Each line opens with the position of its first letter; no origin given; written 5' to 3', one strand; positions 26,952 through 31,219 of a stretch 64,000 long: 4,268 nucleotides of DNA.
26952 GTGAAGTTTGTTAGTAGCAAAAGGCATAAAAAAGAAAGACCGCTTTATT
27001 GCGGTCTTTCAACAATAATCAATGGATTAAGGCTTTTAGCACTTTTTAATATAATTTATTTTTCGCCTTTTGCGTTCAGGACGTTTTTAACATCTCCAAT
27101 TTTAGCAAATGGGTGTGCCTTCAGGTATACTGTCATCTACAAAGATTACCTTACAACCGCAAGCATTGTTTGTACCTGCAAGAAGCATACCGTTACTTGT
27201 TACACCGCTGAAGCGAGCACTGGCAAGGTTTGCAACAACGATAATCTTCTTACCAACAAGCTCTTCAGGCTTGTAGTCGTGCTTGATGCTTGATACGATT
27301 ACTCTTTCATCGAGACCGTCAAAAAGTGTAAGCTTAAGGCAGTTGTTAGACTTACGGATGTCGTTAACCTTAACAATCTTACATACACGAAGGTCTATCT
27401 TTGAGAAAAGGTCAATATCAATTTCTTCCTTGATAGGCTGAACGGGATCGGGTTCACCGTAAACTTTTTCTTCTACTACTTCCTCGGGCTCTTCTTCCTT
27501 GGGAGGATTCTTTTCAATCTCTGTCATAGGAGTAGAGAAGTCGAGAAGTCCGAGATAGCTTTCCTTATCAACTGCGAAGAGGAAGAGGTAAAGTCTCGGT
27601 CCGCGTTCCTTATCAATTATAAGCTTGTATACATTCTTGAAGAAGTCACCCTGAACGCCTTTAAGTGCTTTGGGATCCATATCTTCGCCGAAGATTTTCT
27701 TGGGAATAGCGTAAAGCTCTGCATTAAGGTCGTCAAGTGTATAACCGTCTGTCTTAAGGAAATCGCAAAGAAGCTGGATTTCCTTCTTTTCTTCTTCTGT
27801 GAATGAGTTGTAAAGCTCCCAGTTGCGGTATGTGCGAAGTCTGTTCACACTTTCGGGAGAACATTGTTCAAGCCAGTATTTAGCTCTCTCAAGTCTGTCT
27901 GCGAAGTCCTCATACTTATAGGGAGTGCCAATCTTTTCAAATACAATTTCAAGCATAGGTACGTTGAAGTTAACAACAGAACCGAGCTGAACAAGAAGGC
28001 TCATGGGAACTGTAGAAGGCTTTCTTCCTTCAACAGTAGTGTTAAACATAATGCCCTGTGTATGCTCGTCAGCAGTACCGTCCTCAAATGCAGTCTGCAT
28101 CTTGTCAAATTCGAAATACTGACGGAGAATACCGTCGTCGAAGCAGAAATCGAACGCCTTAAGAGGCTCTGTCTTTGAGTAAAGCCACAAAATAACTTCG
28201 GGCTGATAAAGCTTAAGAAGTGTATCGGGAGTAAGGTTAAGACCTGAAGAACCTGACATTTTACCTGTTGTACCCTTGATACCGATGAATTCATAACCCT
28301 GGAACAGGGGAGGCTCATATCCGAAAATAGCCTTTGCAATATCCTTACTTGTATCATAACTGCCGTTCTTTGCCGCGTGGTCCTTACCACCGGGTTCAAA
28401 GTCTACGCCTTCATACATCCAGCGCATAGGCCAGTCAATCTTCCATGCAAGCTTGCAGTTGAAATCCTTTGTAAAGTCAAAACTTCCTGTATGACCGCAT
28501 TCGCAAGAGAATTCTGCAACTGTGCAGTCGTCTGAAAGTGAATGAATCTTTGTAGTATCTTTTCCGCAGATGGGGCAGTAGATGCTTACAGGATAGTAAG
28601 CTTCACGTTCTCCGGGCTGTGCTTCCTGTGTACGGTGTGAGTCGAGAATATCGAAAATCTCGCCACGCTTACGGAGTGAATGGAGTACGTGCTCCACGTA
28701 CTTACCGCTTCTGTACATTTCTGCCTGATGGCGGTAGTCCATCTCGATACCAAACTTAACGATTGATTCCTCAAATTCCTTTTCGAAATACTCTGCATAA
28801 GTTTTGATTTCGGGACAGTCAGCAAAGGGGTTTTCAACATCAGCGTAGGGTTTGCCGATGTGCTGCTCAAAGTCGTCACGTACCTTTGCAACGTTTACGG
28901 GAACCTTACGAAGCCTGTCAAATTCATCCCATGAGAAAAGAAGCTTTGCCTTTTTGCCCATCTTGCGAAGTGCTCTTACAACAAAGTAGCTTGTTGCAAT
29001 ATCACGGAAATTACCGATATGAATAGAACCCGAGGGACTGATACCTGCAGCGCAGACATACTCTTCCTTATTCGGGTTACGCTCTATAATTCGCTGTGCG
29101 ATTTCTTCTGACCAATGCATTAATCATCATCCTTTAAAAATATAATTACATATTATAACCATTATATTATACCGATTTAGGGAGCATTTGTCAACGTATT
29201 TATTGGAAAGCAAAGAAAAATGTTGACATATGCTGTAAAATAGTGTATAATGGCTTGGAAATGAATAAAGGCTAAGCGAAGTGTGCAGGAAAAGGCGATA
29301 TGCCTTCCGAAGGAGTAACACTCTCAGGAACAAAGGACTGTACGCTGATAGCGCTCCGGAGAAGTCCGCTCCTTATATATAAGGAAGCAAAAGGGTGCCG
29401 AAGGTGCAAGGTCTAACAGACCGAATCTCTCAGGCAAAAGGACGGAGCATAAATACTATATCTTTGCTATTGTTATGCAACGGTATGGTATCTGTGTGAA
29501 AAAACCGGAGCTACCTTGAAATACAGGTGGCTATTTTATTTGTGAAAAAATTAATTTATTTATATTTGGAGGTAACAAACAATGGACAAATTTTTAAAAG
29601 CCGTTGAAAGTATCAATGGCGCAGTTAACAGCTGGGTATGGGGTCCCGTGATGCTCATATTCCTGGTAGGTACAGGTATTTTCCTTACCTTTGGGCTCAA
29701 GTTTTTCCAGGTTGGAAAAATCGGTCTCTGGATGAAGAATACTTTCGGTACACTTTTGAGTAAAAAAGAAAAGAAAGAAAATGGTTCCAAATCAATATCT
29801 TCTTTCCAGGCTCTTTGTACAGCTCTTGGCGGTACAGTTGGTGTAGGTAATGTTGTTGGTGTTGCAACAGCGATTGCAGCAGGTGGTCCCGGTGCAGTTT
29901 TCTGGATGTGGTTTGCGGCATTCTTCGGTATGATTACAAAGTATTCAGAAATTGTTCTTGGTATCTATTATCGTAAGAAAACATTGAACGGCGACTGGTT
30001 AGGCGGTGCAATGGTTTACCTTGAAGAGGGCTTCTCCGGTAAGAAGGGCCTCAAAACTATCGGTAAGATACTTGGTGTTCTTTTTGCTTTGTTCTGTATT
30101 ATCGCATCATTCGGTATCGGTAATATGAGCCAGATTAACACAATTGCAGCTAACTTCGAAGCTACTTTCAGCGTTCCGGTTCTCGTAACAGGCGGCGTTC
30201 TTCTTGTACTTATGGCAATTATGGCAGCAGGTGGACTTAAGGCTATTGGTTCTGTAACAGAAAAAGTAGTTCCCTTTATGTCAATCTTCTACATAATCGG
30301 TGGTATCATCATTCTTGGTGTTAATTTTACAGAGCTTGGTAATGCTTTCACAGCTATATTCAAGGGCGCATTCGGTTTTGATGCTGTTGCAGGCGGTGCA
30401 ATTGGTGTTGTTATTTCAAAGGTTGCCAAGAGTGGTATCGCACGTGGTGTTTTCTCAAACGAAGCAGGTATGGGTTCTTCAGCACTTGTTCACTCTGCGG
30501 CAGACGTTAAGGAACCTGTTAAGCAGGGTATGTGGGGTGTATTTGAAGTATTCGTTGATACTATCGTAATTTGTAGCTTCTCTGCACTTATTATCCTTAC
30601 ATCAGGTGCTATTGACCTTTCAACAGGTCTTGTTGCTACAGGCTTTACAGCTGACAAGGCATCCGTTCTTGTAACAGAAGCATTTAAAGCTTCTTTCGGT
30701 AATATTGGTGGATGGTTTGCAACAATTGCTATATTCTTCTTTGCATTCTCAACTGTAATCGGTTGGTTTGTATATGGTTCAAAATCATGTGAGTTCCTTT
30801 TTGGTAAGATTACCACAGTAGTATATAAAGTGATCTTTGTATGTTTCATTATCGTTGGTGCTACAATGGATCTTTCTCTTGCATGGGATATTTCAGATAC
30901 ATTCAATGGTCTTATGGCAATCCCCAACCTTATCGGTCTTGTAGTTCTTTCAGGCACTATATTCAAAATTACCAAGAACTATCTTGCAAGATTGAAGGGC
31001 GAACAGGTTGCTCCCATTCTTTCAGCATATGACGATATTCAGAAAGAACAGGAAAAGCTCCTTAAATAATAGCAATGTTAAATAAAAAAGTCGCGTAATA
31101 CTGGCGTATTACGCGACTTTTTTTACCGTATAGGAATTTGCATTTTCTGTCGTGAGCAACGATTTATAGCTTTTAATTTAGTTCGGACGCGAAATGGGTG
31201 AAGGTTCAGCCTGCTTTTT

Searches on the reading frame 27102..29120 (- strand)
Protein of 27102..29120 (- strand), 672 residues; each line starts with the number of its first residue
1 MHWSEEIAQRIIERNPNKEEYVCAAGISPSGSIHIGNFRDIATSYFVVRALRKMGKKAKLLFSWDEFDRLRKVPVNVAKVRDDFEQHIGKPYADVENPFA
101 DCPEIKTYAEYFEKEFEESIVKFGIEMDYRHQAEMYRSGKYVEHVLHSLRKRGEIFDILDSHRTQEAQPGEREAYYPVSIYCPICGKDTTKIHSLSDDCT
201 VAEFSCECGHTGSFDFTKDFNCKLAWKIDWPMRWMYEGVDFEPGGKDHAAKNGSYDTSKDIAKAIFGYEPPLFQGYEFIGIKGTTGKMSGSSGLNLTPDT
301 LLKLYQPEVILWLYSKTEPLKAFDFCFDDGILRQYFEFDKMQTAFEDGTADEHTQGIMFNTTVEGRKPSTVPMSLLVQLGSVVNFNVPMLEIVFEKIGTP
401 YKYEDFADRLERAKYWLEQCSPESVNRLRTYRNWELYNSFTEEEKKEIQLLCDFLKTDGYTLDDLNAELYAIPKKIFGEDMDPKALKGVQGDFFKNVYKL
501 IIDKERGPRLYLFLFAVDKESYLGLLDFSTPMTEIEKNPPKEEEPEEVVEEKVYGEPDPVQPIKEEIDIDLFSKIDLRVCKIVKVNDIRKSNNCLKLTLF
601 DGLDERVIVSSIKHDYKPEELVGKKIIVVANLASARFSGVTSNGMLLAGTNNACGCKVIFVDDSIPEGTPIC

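Call 84: search_protein_families(library=pfam, proteins=[window:27102-29120:-], max_evalue=0.00001)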
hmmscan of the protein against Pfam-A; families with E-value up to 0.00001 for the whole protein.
window:27102-29120:- (672 aa): 2 families
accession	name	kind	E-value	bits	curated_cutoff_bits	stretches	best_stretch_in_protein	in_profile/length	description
PF01921.24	tRNA-synt_1f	-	5.7e-107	358.2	27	1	1-352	1-347/360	tRNA synthetases class I (K)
PF01588.26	tRNA_bind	-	6.4e-18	65.1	27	1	577-669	1-95/96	Putative tRNA binding domain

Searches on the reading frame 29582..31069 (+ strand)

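Call 84: search_protein_families(library=pfam, proteins=[window:29582-31069:+], max_evalue=0.00001)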
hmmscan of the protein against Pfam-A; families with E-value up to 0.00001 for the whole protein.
window:29582-31069:+ (495 aa): 1 family
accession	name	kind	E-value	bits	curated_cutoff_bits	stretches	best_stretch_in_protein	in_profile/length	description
PF01235.23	Na_Ala_symp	-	8.2e-131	437.3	24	1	62-476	3-388/392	Sodium:alanine symporter family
